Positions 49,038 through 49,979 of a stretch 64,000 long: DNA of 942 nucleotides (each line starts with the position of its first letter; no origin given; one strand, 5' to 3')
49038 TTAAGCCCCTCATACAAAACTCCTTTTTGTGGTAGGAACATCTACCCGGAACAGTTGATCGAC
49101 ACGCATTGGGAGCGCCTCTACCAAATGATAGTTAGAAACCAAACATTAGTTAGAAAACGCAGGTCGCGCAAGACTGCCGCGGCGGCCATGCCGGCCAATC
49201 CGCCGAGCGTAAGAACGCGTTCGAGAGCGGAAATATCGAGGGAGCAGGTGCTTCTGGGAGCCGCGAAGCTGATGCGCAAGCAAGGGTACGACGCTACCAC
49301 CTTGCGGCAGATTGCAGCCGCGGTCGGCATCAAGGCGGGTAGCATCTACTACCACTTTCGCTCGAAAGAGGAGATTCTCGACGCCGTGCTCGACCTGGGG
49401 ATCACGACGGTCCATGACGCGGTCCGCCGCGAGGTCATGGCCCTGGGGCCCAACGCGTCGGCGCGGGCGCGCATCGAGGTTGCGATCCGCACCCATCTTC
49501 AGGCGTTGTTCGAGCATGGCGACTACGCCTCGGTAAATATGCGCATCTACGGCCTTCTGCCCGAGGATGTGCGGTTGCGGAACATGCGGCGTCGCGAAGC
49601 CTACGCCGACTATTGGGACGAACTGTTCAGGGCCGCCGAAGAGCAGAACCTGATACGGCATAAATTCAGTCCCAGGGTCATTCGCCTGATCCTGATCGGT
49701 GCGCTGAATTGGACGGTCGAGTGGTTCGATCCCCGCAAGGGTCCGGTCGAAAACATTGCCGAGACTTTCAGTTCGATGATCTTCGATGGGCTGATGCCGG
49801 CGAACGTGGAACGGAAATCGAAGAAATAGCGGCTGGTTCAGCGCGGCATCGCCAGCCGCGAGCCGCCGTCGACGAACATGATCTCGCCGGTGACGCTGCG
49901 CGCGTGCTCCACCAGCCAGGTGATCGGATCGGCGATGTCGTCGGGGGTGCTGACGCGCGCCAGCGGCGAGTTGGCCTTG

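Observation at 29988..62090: One 14-nt AT-rich operator/promoter motif recurs at seven sites and ties six transcription units into a putative TetR regulon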

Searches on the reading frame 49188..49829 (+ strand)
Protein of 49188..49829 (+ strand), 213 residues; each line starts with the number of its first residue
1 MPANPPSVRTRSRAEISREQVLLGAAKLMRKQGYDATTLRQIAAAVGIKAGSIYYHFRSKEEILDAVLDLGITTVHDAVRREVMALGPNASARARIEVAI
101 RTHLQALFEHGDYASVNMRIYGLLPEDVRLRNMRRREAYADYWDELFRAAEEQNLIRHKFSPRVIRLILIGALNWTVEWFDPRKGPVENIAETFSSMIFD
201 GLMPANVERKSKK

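Call 15: find_encoding_contigs(protein=window:49188-49829:+, flank=10000, max_places=10)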
Protein window:49188-49829:+ (213 aa): no gene with exactly this product is on record in the collection.

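Call 21: find_homologous_proteins(query=window:49188-49829:+, max_evalue=1e-10)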
Query window:49188-49829:+ (213 aa): 947 proteins with E <= 1e-10 among 1468 candidates; the best 120 are listed.
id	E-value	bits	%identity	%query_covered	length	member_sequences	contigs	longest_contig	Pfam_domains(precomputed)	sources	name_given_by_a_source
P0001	2.8e-123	427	93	97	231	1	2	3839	PF00440.30,PF17932.7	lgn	-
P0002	1.9e-121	421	99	91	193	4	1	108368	PF00440.30,PF17932.7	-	-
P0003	5.8e-92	325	76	93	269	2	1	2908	PF00440.30,PF17932.7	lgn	-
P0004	3.4e-90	319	75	90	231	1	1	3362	PF00440.30,PF17932.7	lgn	-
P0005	2.9e-86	306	74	87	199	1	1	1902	PF00440.30,PF17932.7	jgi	jgi:AcrR family transcriptional regulator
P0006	1.1e-81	291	62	100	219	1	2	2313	PF00440.30,PF17932.7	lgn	-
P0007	8.7e-64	233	41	93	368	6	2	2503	PF00440.30,PF17932.7,PF08359.17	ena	-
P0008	3.5e-58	215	53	89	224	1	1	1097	PF00440.30,PF17932.7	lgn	-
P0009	3.9e-58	214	51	94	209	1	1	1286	PF00440.30,PF17932.7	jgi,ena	jgi:AcrR family transcriptional regulator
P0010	7.7e-58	213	50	94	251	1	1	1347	PF21597.3,PF00440.30,PF17932.7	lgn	-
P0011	9.8e-58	213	52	90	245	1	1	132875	PF00440.30,PF17932.7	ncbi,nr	ncbi:MAG: TetR family transcriptional regulator [Alphaproteobacteria bacterium]|nr:TetR family trans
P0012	1.2e-57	213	52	94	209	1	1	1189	PF00440.30,PF17932.7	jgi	jgi:AcrR family transcriptional regulator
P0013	1.2e-57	213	54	88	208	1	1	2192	PF00440.30,PF17932.7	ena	-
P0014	1.8e-57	212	53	89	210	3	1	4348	PF00440.30,PF17932.7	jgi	jgi:AcrR family transcriptional regulator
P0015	2.2e-57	212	53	94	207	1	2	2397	PF00440.30,PF17932.7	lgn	-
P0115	2.3e-54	202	52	89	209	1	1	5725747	PF00440.30,PF17932.7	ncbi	ncbi:TetR/AcrR family transcriptional regulator [Rhizobacter fulvus]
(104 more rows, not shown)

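Call 22: search_solved_structures(query=window:49188-49829:+, max_evalue=0.001)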
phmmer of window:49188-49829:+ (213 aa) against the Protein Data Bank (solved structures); distinct sequences matched with E-value up to 0.001: 154 (the best 60 are shown).
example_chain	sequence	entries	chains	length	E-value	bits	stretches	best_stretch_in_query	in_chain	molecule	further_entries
4mxm_A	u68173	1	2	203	2.3e-21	79.6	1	15-194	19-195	Transcriptional regulator I2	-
4mo7_A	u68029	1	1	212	2.8e-21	79.4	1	15-194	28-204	Transcriptional regulator I2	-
3dcf_A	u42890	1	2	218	6.1e-19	71.8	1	10-201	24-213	transcriptional regulator of the TetR/AcrR family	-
3vpr_A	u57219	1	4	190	2.8e-17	66.3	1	17-203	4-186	Transcriptional regulator, TetR family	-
5k7f_A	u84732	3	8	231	9.9e-16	61.3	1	20-201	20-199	Transcriptional regulator, TetR family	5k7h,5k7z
2ibd_A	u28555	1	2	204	5.9e-14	55.5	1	6-203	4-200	Possible transcriptional regulator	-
9b7y_A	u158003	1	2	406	1.3e-12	51.1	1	9-138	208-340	Transcriptional repressor Mce3R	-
2iai_A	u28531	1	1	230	1.5e-12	50.9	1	10-186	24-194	Putative transcriptional regulator SCO3833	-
3ccy_A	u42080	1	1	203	2.3e-11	47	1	8-202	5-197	Putative TetR-family transcriptional regulator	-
3c07_A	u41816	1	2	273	2.4e-10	43.7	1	10-94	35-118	Putative tetR-family transcriptional regulator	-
5e57_A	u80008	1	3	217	2.6e-10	43.6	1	12-97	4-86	Transcription regulator AmtR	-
1ui5_A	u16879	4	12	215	1.7e-09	41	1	11-74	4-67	A-factor receptor homolog | CprB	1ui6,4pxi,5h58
4g12_A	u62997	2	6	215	1.8e-09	40.9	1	2-149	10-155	Probable transcriptional regulatory protein (Probably TETR-FAMILY)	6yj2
5d18_A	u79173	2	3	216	1.9e-09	40.8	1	6-94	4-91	TetR family transcriptional regulator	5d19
6a4l_A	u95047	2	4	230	1.9e-09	40.7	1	6-93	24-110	TetR family transcriptional regulator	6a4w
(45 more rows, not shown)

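Call 23: search_protein_families(library=ncbifam, proteins=[window:49188-49829:+], max_evalue=0.001)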
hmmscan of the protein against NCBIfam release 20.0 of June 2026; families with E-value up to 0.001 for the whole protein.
window:49188-49829:+ (213 aa): 20 families
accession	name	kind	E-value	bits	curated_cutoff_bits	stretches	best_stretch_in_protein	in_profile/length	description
NF041196.1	ScbR_bind_reg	equivalog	1.2e-16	61.4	150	1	12-173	2-158/191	ScbR family autoregulator-binding transcription factor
NF050111.1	TransRegSACE7040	equivalog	8e-15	55.2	250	1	18-152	3-134/186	SACE_7040 family transcriptional regulator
NF053878.1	FATransRegFadRBac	equivalog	8.4e-13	48.5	200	1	19-202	6-188/190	fatty acid metabolism transcriptional regulator FadR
NF007949.0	PRK10668.1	equivalog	8.1e-11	41.8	271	1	9-75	4-70/216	multidrug efflux transporter transcriptional repressor AcrR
TIGR03384.1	betaine_BetI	equivalog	4.9e-10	39.4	201.3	1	15-130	7-119/189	choline-binding transcriptional repressor BetI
NF051852.1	efflux_TF_MtrR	exception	8.3e-10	38.8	280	1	9-110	3-98/205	multidrug efflux system transcriptional repressor MtrR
NF053516.1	TranRepPrsAVib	equivalog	1.2e-08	35.1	300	1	17-91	7-81/208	TetR family transcriptional repressor PsrA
NF037937.1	septum_RefZ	equivalog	1.7e-08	34.6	180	1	18-68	1-51/195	forespore capture DNA-binding protein RefZ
NF010319.1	PRK13756.1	equivalog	2e-08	34.3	265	1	16-76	2-62/199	tetracycline resistance transcriptional repressor TetR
NF053731.1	TransRegFasRMycb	equivalog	3.6e-08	33.5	330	1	15-105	10-97/199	HTH-type transcriptional activator FasR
NF001978.0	PRK00767.1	equivalog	1.2e-07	31.7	118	1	15-106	8-97/197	transcriptional regulator BetI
NF007430.0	PRK09975.1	equivalog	1.9e-07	30.4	274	1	9-68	4-63/220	acrEF/envCD operon transcriptional regulator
TIGR03968.1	mycofact_TetR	equivalog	2e-06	27.6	224.9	1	13-74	6-67/190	mycofactocin system transcriptional regulator MftR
NF051457.1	acryl_TF_AcuR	equivalog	4.2e-06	26.2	247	1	11-69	13-70/204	acrylate utilization transcriptional regulator AcuR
NF011572.0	PRK14996.1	equivalog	5.2e-06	26.5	144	1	17-97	9-84/192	TetR family transcriptional regulator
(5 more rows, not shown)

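Call 24: find_encoding_contigs(protein=P0002, flank=10000, max_places=5)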
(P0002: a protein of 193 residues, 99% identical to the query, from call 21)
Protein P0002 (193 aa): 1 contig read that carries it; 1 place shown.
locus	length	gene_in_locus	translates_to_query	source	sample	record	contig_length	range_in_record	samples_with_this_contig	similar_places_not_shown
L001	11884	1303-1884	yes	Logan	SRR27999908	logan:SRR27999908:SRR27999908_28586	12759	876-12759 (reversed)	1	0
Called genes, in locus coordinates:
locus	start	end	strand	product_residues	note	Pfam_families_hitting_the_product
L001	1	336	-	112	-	?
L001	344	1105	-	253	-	PF00106:adh_short, PF08659:KR, PF13561:adh_short_C2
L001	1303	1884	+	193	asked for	PF00440:TetR_N, PF17932:TetR_C_24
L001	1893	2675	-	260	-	PF00106:adh_short, PF23441:SDR (weak), PF08659:KR, PF13561:adh_short_C2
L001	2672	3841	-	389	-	PF02515:CoA_transf_3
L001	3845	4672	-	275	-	PF00378:ECH_1, PF16113:ECH_2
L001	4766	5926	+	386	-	PF02771:Acyl-CoA_dh_N, PF02770:Acyl-CoA_dh_M, PF00441:Acyl-CoA_dh_1 (weak)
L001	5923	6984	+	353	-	PF00441:Acyl-CoA_dh_1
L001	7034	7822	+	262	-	PF00378:ECH_1, PF16113:ECH_2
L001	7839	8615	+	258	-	PF00106:adh_short, PF08659:KR, PF13561:adh_short_C2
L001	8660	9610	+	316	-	PF00126:HTH_1, PF03466:LysR_substrate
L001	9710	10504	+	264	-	PF00561:Abhydrolase_1, PF12146:Hydrolase_4, PF12697:Abhydrolase_6, PF00561:Abhydrolase_1 (weak)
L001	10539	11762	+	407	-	PF00296:Bac_luciferase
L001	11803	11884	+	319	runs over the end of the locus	?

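Call 25: find_encoding_contigs(protein=P0001, flank=10000, max_places=5)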
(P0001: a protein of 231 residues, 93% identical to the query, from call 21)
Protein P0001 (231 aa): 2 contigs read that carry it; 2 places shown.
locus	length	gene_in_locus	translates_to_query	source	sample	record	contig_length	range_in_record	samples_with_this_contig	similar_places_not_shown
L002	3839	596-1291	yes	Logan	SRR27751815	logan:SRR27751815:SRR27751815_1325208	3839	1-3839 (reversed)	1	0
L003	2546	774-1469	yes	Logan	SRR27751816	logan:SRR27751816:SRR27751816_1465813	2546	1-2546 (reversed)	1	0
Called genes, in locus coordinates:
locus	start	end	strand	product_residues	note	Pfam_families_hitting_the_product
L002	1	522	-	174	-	?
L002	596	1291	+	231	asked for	PF00440:TetR_N, PF17932:TetR_C_24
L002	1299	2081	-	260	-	PF00106:adh_short, PF23441:SDR, PF08659:KR, PF13561:adh_short_C2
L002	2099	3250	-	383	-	PF02515:CoA_transf_3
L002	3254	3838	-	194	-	?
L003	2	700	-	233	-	?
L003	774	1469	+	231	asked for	PF00440:TetR_N, PF17932:TetR_C_24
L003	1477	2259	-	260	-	PF00106:adh_short, PF23441:SDR, PF08659:KR, PF13561:adh_short_C2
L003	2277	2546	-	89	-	?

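Call 29: find_related_loci(query=A1, collection=genome_contigs, flank=10000)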
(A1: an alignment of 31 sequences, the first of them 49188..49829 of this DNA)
Query A1 (213 aa) in genome_contigs; peptide patterns used: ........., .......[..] (x = any residue, [..] = any of these).
599 stretches matched a pattern (row limit reached: there are more); 580 encode a relative of the query (tblastn E <= 1e-3); the best 80 are kept; 80 distinct loci.
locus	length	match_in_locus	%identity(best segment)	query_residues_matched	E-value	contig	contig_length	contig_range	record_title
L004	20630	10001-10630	95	4-213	2e-133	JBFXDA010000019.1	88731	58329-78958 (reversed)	MAG: Reyranellaceae bacterium isolate CA_2019_TPBS_82 NODE_2090_length_88731_cov_7.746998_TPBS, whole genome shotgun seq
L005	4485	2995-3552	54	19-204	2e-63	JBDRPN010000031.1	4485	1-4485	MAG: Pseudomonadota bacterium isolate MEGAHIT-group-2.120 k141_605606, whole genome shotgun sequence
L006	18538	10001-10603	49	3-203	6e-63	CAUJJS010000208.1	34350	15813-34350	MAG: Pseudomonadota bacterium isolate KLAP82 genome assembly, contig: KLAP82_698073, whole genome shotgun sequence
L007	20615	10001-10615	49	1-203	7e-62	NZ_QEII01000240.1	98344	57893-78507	Rhodoferax ferrireducens isolate OTU1 NODE_7107395_length_98344_cov_44.6081, whole genome shotgun sequence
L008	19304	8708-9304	50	5-203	4e-62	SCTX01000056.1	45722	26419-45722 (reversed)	MAG: Betaproteobacteria bacterium isolate FW602_bin.10 FW602_bin.10-39701, whole genome shotgun sequence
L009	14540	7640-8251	47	2-204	1e-61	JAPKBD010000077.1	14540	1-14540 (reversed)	MAG: Alphaproteobacteria bacterium isolate ANT-29 NODE_3191_length_14540_cov_5.028167, whole genome shotgun sequence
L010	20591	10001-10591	50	7-203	1e-61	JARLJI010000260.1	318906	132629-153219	MAG: Rhodoferax sp. isolate MAG_CA144 MetaCoAG_Bin_144_Anoxic_k141_2870784, whole genome shotgun sequence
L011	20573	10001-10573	52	12-203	5e-61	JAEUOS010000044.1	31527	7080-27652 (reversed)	MAG: Burkholderiales bacterium isolate new MAG-205 k141_479786, whole genome shotgun sequence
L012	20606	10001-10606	49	4-203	3e-60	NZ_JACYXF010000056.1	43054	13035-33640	Noviherbaspirillum malthae strain CC-AFH3 Scaffold53_1, whole genome shotgun sequence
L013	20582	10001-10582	50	5-201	3e-60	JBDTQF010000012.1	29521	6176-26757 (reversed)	MAG: Burkholderiales bacterium isolate cluster3_bin.215 NODE_4730_length_29521_cov_6.594346, whole genome shotgun sequen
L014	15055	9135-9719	49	4-201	6e-60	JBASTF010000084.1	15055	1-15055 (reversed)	MAG: Rubrivivax sp. isolate MFD03232_ilm_asm_bin90 k127_309193, whole genome shotgun sequence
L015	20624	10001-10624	48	2-201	9e-60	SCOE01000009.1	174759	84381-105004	Comamonadaceae bacterium ALPHA2B NODE_9_length_174787_cov_28.566804, whole genome shotgun sequence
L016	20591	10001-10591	49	4-203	2e-59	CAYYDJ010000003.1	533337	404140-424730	MAG TPA_asm: uncultured Rubrivivax sp. isolate binchicken_co351_1 genome assembly, contig: NODE_7_length_533337_cov_65.3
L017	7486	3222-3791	50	17-206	2e-59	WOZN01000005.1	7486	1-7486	MAG: Acidovorax sp. isolate WOFB25 NODE_4193_length_7486_cov_9.574889, whole genome shotgun sequence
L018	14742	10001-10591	50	2-203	2e-59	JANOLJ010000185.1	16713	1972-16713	MAG: Burkholderiales bacterium isolate VAR_45_metabat_315 VAR_45_k141_4073646, whole genome shotgun sequence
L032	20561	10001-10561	51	17-203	1e-58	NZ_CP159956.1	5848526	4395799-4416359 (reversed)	Hydrogenophaga sp. ANAO-22 chromosome, complete genome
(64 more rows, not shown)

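Call 36: find_encoding_contigs(protein=P0115, flank=10000, max_places=1)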
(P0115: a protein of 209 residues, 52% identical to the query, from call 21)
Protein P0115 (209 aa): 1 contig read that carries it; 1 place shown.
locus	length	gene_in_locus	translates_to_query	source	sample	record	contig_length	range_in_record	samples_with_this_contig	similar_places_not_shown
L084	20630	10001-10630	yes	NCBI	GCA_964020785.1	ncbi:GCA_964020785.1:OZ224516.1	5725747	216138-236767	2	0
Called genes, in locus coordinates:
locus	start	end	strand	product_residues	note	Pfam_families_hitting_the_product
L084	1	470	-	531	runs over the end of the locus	PF03255:ACCA (faint), PF01039:Carboxyl_trans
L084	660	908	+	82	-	-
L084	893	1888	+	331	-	PF00067:p450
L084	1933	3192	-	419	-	PF07690:MFS_1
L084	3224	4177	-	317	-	PF00682:HMGL-like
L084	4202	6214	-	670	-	PF00289:Biotin_carb_N, PF02786:CPSase_L_D2, PF02222:ATP-grasp (weak), PF07478:Dala_Dala_lig_C (weak), PF02785:Biotin_carb_C, PF25917:BSH_RND (faint), PF00364:Biotin_lipoyl, PF25973:BSH_CzcB (faint)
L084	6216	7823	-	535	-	PF01039:Carboxyl_trans, PF03255:ACCA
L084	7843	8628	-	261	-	PF00378:ECH_1, PF16113:ECH_2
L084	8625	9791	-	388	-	PF02771:Acyl-CoA_dh_N, PF02770:Acyl-CoA_dh_M, PF00441:Acyl-CoA_dh_1, PF08028:Acyl-CoA_dh_2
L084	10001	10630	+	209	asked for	PF00440:TetR_N, PF17932:TetR_C_24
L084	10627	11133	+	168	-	PF19315:MC_hydratase, PF01575:MaoC_dehydratas, PF13452:FAS1_DH_region (weak)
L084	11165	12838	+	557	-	PF01946:Thi4 (weak), PF07992:Pyr_redox_2 (weak), PF00890:FAD_binding_2 (weak), PF01266:DAO (weak), PF13450:NAD_binding_8, PF13738:Pyr_redox_3 (weak), PF21162:ETFQO_UQ-bd, PF05187:Fer4_ETF_QO, +1 more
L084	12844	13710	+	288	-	PF00106:adh_short, PF08659:KR (weak), PF13561:adh_short_C2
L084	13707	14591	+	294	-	PF00106:adh_short, PF08659:KR, PF13561:adh_short_C2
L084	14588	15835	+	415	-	PF02515:CoA_transf_3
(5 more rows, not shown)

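Call 37: find_encoding_contigs(protein=P0011, flank=10000, max_places=1)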
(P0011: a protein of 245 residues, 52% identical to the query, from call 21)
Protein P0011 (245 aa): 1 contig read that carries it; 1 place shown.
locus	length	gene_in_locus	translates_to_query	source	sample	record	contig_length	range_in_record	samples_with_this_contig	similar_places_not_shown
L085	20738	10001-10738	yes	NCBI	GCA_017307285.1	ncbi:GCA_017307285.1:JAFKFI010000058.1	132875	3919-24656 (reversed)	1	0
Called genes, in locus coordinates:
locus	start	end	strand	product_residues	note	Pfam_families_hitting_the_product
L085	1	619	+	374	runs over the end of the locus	PF02771:Acyl-CoA_dh_N, PF02770:Acyl-CoA_dh_M, PF00441:Acyl-CoA_dh_1, PF08028:Acyl-CoA_dh_2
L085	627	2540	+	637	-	PF02515:CoA_transf_3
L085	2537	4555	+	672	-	PF09339:HTH_IclR, PF01614:IclR_C, PF02515:CoA_transf_3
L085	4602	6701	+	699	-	PF02515:CoA_transf_3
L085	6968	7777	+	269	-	PF00378:ECH_1, PF16113:ECH_2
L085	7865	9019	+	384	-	PF03060:NMO, PF01070:FMN_dh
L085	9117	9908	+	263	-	PF00293:NUDIX (faint)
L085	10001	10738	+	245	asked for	PF00440:TetR_N, PF17932:TetR_C_24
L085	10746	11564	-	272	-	PF00378:ECH_1, PF16113:ECH_2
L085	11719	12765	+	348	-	PF00753:Lactamase_B, PF21221:B_lactamase-like_C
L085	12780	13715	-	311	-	PF00682:HMGL-like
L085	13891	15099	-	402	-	PF13433:Peripla_BP_5 (weak), PF13458:Peripla_BP_6, PF01094:ANF_receptor, PF13433:Peripla_BP_5 (weak)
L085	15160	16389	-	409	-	PF02515:CoA_transf_3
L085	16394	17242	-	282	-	PF09339:HTH_IclR (weak), PF01614:IclR_C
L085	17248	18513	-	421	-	PF02515:CoA_transf_3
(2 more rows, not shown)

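Call 54: search_dna_similar(query=window:49188-49829:+, collection=plasmids, mode=protein, max_rows=25, max_evalue=1e-30)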
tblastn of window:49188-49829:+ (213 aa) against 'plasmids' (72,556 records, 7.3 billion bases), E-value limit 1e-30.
Records with a match: 57; places in all: 113; records where one place covers at least 80% of the query: 57.
Best place of each record, by identity: <60% 57.
By first word of the organism name: Pseudosulfitobacter 21; Rhodococcus 9; Sulfitobacter 7; Burkholderia 4; Roseibium 3; Sagittula 3; Pseudonocardia 2; Polaromonas 1; Nitratireductor 1; Frigidibacter 1; and 5 more.
By predicted mobility (MOB-suite, as given by PLSDB): non-mobilizable 30; conjugative 17; mobilizable 10.
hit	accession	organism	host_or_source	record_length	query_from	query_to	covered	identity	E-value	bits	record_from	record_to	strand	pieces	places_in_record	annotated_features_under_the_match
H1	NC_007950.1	Polaromonas sp. JS666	-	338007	1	203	95%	48.3%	3e-57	201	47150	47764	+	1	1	TetR/AcrR family transcriptional regulator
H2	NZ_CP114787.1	Roseibium sp. Sym1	Symbiodiniaceae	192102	1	210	99%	43.6%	2e-48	176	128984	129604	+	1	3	TetR/AcrR family transcriptional regulator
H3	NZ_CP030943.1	Nitratireductor thuwali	-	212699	13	203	90%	46.6%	6e-45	166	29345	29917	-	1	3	TetR/AcrR family transcriptional regulator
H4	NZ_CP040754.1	Sulfitobacter sp. BSw21498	Seawater,seawater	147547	14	203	89%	46.8%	1e-47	174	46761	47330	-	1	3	TetR/AcrR family transcriptional regulator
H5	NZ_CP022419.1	Pseudosulfitobacter pseudonitzschiae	Skeletonema marinoi strain RO5AC,Cell ...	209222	14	203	89%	46.8%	1e-47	174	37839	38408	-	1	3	TetR/AcrR family transcriptional regulator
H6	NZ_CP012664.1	Frigidibacter mobilis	oil-production water,oil-production ...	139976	13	203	90%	45.5%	2e-40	153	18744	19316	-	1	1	TetR/AcrR family transcriptional regulator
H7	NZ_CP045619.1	Roseibium aggregatum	-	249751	6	203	93%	43.1%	6e-42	157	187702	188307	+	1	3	TetR/AcrR family transcriptional regulator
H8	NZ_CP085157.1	Pseudosulfitobacter sp. DSM 107133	cell culture,Seawater from the North ...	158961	13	203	90%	44.5%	9e-47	171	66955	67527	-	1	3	TetR/AcrR family transcriptional regulator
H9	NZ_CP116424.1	Sulfitobacter faviae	Hexacorallia,culture,Cold water coral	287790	8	203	92%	43.4%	6e-47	172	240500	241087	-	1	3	TetR/AcrR family transcriptional regulator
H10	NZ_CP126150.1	Sagittula sp. MA-2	Cell culture,Coastal seawater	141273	1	211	99%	40.3%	3e-42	158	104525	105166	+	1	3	TetR/AcrR family transcriptional regulator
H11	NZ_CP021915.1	Sagittula sp. P11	cell culture,sulfidic waters (60 m) ...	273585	1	211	99%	40.3%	3e-42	158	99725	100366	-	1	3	TetR/AcrR family transcriptional regulator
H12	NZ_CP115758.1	Paracoccus sp. SCSIO 75233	cell culture,sediment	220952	1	211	99%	40.3%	3e-42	158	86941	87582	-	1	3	TetR/AcrR family transcriptional regulator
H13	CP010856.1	Marinovum algicola DG 898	-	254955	8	203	92%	42.9%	6e-46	169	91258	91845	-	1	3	Transcriptional regulator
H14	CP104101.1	Phaeobacter sp. G2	cell culture,Emiliania huxleyi RCC1216 ...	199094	2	211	99%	39.6%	4e-41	155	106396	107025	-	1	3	TetR family transcriptional regulator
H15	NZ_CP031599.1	Roseovarius indicus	pure culture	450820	8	203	92%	42.3%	3e-46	170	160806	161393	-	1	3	TetR/AcrR family transcriptional regulator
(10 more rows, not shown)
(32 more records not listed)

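Call 55: get_annotated_region(hit=H1, flank=12000)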
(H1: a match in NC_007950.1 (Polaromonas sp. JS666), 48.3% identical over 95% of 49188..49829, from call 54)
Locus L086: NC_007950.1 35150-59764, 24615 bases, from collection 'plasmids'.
description: Polaromonas sp. JS666 plasmid 2, complete sequence
organism: Polaromonas sp. JS666 (NCBI taxid 296591)
taxonomy: Bacteria; Pseudomonadota; Betaproteobacteria; Burkholderiales; Comamonadaceae; Polaromonas; Polaromonas sp. JS666
host: -; source: -; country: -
typing (MOB-suite, as given by PLSDB): conjugative; replicon rep_cluster_7; relaxase MOBH; mating-pair formation MPF_T
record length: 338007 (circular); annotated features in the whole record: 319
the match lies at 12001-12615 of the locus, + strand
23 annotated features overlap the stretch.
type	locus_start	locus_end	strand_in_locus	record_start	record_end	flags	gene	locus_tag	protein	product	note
CDS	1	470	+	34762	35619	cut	-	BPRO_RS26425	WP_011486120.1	MaoC/PaaZ C-terminal domain-containing protein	-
CDS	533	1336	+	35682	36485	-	-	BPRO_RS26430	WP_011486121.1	enoyl-CoA hydratase/isomerase family protein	-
CDS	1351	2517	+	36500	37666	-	-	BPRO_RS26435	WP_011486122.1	acyl-CoA dehydrogenase family protein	-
CDS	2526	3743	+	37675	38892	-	-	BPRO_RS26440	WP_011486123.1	CaiB/BaiF CoA-transferase family protein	-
CDS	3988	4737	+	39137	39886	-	-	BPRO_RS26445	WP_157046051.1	ABC transporter ATP-binding protein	-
CDS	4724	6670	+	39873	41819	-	-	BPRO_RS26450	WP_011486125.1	AMP-binding protein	-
CDS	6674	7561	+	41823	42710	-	-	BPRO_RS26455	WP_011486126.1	branched-chain amino acid ABC transporter permease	GO:0015803 - branched-chain amino acid transport [Evidence IEA]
CDS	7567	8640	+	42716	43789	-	-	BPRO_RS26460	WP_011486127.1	branched-chain amino acid ABC transporter permease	GO:0015803 - branched-chain amino acid transport [Evidence IEA]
CDS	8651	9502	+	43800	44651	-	-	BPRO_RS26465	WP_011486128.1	ABC transporter ATP-binding protein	-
CDS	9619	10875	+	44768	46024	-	-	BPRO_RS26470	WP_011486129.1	ABC transporter substrate-binding protein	-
CDS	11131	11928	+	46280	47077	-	-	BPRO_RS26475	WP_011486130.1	SDR family oxidoreductase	-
CDS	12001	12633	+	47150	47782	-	-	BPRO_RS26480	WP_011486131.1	TetR/AcrR family transcriptional regulator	GO:0006355 - regulation of DNA-templated transcription [Evidence IEA]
CDS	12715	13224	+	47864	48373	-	-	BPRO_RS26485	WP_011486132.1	MaoC family dehydratase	-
CDS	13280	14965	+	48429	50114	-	-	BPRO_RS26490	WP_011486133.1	electron transfer flavoprotein-ubiquinone oxidoreductase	GO:0022900 - electron transport chain [Evidence IEA]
CDS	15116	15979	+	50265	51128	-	-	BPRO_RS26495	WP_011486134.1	SDR family oxidoreductase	-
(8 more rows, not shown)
